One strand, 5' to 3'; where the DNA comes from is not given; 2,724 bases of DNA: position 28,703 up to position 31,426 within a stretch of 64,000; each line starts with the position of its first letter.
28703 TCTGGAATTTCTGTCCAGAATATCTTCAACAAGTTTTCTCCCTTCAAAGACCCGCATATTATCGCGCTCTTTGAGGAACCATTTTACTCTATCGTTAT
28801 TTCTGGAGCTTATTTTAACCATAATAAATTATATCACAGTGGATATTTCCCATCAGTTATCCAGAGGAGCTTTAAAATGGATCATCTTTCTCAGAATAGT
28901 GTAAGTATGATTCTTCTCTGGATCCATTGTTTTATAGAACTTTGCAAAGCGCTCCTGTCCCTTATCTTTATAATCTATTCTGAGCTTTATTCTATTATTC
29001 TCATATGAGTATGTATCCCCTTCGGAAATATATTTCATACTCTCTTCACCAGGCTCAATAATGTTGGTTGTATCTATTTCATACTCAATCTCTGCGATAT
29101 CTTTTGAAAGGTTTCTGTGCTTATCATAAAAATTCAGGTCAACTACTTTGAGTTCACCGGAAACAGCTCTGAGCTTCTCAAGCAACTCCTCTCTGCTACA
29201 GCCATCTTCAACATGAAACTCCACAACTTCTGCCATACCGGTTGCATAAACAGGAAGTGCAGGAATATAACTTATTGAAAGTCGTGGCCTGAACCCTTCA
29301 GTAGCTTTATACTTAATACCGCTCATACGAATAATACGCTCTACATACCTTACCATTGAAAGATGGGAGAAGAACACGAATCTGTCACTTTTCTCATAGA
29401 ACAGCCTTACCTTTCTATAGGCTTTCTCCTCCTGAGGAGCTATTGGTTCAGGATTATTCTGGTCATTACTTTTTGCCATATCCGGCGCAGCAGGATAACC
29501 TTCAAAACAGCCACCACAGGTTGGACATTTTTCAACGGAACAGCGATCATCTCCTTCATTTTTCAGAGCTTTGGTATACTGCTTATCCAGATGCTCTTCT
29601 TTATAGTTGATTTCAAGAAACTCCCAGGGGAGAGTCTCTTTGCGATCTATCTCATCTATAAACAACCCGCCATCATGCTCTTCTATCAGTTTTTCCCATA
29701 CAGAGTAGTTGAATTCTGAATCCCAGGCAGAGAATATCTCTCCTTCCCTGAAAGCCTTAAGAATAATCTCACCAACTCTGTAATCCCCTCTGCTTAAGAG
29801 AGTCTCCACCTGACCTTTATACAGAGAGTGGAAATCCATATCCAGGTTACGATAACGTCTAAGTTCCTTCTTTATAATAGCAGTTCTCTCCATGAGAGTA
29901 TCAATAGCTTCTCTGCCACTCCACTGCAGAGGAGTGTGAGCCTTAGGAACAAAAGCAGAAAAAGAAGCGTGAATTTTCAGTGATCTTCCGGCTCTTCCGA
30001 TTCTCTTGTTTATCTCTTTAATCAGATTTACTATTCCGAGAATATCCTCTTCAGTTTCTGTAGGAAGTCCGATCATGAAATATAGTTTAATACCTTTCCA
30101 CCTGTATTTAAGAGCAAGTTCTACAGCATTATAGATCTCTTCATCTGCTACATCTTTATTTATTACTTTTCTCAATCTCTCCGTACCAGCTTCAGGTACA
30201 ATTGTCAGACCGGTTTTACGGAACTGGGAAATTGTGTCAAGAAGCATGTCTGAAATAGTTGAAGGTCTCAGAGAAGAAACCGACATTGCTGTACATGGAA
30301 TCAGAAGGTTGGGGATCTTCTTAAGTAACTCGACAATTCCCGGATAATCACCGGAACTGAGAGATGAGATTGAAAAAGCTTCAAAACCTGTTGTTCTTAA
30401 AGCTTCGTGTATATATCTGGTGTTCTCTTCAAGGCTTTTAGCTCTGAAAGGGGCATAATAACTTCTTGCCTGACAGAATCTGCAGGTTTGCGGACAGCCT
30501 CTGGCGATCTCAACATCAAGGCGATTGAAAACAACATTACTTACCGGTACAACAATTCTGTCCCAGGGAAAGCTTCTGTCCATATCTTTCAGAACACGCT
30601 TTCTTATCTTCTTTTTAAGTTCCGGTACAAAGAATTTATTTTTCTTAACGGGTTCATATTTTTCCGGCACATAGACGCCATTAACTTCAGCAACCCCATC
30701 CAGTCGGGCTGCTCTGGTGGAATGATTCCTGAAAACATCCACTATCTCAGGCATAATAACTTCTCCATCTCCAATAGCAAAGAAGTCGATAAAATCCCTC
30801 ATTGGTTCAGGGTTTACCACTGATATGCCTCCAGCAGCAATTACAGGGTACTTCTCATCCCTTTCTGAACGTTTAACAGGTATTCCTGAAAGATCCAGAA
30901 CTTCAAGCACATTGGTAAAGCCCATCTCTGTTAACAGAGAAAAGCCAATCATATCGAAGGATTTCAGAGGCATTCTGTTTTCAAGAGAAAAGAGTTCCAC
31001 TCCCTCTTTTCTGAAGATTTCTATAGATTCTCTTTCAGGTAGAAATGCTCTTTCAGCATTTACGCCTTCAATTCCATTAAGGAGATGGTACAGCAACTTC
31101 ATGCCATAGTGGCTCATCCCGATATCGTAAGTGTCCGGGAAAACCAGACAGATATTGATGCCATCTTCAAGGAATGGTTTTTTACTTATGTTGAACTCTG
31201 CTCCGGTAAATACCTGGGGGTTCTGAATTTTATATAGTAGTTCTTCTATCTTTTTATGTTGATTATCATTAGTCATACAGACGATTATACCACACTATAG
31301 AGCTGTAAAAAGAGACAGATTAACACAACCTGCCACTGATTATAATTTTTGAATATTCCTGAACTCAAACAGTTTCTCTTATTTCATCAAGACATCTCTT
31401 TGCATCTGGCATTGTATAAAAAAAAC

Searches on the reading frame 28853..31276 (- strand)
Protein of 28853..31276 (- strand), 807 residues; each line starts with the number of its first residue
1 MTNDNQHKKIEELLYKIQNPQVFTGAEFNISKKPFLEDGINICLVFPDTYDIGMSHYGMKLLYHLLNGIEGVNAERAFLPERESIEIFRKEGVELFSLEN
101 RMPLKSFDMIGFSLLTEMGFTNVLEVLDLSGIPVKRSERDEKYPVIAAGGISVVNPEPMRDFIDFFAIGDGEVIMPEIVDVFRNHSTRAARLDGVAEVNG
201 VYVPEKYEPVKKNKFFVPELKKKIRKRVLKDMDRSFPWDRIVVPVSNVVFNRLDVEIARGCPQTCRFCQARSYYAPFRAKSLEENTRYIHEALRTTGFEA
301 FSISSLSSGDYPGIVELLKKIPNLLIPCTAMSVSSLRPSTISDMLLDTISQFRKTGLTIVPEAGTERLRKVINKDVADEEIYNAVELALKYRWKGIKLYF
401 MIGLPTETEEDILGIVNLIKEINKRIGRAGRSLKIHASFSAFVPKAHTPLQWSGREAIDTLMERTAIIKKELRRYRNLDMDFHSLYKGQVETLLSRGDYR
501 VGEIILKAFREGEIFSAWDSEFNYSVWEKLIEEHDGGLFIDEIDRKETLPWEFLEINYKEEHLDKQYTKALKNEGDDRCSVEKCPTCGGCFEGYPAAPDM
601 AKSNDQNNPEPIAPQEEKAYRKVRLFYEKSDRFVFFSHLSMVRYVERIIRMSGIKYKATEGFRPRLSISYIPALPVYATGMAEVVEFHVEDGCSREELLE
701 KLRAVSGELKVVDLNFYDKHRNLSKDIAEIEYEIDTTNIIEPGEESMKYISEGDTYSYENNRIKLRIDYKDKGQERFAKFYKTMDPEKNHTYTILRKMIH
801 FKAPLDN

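Call 58: search_protein_families(library=ncbifam, proteins=[window:28853-31276:-])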
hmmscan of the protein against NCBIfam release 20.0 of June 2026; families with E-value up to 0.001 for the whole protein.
window:28853-31276:- (807 aa): 14 families
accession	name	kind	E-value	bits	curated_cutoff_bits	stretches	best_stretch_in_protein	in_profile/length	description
TIGR03960.1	rSAM_fuse_unch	hypoth_equivalog_domain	2.2e-154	515.3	462.3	1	11-588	1-596/605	TIGR03960 family B12-binding radical SAM protein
TIGR03936.1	sam_1_link_chp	equivalog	4.1e-23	82.2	71.9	1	622-737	1-118/209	TIGR03936 family radical SAM-associated protein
TIGR04013.1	B12_SAM_MJ_1487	hypoth_equivalog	2.1e-20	72.9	251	1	138-464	67-367/382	TIGR04013 family B12-binding domain/radical SAM domain-containing protein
TIGR04014.1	B12_SAM_MJ_0865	equivalog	5.9e-16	58.3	360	1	123-423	49-337/434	methyl-coenzyme M reductase glutamine C-methyltransferase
TIGR04190.1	B12_SAM_Ta0216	equivalog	5.2e-12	45.1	500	1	257-436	224-408/554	TIGR04190 family B12-binding domain/radical SAM domain protein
TIGR02026.1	BchE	equivalog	2.4e-07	30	481.35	1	162-412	115-355/497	magnesium-protoporphyrin IX monomethyl ester anaerobic oxidative cyclase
TIGR01579.1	MiaB-like-C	equivalog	1.1e-06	28.2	357.05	1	217-422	100-318/416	tRNA (N(6)-L-threonylcarbamoyladenosine(37)-C(2))-methylthiotransferase MtaB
NF050148.1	rSAM_ApyD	equivalog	1.1e-06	27.4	750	1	242-421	189-365/645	RiPP biosynthesis radical SAM protein ApyD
NF006060.0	PRK08207.1-3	equivalog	1.3e-06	27.4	653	1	332-472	244-384/477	coproporphyrinogen III oxidase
TIGR04072.2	rSAM_ladder_B12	equivalog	6.7e-06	25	360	1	254-424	182-351/443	lipid biosynthesis B12-binding/radical SAM protein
TIGR00089.1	TIGR00089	subfamily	1.1e-05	24.5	251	1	254-423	142-319/429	MiaB/RimO family radical SAM methylthiotransferase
NF006065.0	PRK08207.2-4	equivalog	2.2e-05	23.6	922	1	335-416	266-350/484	coproporphyrinogen III oxidase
TIGR04367.1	HpnR_B12_rSAM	equivalog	7.2e-05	21.5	650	1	120-281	71-216/490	hopanoid C-3 methylase HpnR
NF006061.0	PRK08207.1-4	equivalog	0.0004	19.3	702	1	331-464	267-397/501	coproporphyrinogen III oxidase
